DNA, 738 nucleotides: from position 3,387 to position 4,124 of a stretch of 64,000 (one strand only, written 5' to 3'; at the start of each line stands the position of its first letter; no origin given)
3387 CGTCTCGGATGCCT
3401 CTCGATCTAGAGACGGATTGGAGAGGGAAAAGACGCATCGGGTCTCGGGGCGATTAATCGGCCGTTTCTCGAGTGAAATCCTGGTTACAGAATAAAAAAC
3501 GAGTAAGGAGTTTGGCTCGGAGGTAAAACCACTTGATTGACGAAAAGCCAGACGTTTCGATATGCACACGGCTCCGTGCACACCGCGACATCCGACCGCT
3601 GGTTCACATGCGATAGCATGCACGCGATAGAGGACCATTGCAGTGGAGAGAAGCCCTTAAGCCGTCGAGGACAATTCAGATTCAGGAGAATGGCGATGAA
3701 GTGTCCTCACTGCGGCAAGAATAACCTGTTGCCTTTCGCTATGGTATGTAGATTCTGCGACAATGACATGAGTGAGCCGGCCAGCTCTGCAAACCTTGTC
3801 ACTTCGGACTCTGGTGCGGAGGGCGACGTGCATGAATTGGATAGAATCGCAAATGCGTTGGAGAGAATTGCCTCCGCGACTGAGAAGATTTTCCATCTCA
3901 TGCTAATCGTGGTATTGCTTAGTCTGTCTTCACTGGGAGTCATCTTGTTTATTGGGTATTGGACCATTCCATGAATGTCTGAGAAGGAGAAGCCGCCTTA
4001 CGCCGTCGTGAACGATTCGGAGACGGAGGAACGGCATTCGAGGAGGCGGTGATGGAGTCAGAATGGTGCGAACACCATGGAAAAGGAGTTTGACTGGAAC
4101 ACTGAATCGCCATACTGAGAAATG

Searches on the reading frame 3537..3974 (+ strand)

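Call 31: search_protein_families(library=pfam, proteins=[window:3537-3974:+], max_evalue=0.01)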
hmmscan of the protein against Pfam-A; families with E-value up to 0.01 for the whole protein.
window:3537-3974:+ (145 aa): 1 family
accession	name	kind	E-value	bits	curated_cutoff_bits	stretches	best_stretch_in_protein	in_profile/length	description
PF05495.17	zf-CHY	-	0.0051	17.6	31.3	1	14-79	10-66/68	CHY zinc finger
